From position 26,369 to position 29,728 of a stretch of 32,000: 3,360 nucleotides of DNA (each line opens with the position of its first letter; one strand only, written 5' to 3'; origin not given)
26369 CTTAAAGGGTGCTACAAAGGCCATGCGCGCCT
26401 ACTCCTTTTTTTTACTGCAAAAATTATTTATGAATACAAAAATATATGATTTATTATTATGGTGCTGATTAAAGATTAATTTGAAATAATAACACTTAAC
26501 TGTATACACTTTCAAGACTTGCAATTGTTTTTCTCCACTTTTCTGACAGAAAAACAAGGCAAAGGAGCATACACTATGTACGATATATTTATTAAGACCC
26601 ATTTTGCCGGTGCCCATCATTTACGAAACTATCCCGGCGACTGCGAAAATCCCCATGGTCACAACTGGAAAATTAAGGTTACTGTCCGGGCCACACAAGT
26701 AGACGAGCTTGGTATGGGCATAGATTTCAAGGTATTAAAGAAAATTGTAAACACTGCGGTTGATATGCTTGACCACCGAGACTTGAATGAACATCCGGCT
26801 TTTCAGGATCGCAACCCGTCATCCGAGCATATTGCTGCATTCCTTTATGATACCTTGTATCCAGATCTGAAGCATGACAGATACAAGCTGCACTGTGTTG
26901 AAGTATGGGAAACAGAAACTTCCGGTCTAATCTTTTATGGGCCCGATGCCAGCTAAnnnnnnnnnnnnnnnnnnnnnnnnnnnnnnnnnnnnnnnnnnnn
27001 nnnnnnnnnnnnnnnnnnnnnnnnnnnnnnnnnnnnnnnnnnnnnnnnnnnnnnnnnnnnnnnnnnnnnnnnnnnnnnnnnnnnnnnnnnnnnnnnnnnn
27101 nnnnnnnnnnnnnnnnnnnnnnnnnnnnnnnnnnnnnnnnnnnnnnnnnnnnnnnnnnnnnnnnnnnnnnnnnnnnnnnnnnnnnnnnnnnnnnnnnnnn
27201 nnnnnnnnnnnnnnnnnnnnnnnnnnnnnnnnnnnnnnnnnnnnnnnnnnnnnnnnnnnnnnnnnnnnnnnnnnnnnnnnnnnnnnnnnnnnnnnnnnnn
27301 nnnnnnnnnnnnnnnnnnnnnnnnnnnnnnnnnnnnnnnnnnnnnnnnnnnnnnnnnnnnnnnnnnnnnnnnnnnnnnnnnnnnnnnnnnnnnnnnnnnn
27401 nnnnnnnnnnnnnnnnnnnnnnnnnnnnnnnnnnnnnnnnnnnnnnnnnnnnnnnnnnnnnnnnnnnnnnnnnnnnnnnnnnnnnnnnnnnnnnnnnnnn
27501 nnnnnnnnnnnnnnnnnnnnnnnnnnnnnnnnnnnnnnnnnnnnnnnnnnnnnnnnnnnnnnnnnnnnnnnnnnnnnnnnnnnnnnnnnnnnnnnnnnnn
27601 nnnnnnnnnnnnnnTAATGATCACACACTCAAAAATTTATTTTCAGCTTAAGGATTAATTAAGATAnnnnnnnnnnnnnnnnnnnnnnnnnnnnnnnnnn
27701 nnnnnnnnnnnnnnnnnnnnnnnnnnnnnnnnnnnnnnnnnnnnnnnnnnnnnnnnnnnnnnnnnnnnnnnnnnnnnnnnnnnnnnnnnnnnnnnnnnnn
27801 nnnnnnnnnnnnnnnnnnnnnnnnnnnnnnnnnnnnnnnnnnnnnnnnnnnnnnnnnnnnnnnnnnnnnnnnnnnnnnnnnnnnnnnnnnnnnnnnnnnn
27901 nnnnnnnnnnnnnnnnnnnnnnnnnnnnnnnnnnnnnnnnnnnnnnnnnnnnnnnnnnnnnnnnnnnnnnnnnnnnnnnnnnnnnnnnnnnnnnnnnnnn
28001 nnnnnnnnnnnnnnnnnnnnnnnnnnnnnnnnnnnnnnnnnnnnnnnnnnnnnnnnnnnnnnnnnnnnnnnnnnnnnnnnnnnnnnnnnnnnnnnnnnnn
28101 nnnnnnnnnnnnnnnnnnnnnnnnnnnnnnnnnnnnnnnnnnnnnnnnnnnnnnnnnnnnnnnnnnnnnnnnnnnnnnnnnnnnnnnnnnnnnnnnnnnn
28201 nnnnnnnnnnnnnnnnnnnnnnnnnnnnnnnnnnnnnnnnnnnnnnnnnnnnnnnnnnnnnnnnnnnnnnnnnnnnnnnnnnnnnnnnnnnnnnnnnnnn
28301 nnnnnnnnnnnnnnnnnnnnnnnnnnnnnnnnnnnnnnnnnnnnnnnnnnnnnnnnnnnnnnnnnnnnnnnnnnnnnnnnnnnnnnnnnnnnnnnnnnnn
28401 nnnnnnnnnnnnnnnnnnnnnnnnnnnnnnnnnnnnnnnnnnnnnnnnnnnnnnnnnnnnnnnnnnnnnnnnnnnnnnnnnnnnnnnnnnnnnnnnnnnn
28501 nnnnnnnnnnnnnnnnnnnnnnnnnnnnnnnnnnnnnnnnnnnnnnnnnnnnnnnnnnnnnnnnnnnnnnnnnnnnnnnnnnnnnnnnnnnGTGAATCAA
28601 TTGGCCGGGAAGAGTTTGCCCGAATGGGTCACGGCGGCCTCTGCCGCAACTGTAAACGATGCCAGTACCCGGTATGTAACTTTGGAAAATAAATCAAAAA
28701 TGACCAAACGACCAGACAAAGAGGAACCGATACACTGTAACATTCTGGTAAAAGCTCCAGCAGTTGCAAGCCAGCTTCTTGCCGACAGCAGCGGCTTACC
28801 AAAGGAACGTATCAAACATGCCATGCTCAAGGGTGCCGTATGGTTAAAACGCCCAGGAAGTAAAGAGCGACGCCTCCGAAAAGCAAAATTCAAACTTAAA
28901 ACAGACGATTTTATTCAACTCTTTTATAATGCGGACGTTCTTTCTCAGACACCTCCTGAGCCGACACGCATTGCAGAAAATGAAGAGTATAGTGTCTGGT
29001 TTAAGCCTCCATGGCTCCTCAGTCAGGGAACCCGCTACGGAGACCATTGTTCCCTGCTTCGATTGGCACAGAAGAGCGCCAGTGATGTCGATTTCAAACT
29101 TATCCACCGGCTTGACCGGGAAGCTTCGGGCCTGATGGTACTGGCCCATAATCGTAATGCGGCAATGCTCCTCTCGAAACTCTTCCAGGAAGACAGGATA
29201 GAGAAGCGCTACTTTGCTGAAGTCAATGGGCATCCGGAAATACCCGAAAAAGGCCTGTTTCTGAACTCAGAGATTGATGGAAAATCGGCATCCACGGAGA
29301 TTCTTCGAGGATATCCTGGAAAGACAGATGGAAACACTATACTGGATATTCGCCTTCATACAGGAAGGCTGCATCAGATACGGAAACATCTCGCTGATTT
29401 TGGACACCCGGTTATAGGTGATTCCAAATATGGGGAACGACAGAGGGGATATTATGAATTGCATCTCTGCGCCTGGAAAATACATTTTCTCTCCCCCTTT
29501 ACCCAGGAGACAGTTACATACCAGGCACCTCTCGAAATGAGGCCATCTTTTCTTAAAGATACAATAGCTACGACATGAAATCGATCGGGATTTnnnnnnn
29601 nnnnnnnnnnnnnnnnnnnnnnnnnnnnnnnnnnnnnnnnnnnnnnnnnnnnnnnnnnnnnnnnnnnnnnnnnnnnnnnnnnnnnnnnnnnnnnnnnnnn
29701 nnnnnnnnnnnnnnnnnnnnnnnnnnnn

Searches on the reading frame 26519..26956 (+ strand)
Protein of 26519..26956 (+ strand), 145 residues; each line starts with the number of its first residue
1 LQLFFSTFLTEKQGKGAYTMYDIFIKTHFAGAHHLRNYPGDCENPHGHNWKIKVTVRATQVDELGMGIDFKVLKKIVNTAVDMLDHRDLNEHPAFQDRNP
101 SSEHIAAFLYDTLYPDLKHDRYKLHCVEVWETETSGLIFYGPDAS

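Call 7: search_protein_families(library=pfam, proteins=[window:26519-26956:+], max_evalue=0.001)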
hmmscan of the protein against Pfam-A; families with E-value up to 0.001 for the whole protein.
window:26519-26956:+ (145 aa): 1 family
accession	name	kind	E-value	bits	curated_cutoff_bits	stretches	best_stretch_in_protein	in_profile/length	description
PF01242.24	PTPS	-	3.2e-37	127.6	22.4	1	23-140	2-119/121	6-pyruvoyl tetrahydropterin synthase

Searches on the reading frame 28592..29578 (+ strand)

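Call 8: search_protein_families(library=pfam, proteins=[window:28592-29578:+], max_evalue=0.001)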
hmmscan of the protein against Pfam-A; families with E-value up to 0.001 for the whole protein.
window:28592-29578:+ (328 aa): 1 family
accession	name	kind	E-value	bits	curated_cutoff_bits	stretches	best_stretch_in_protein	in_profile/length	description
PF00849.27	PseudoU_synth_2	-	1.4e-22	81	26.8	1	133-268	2-151/152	RNA pseudouridylate synthase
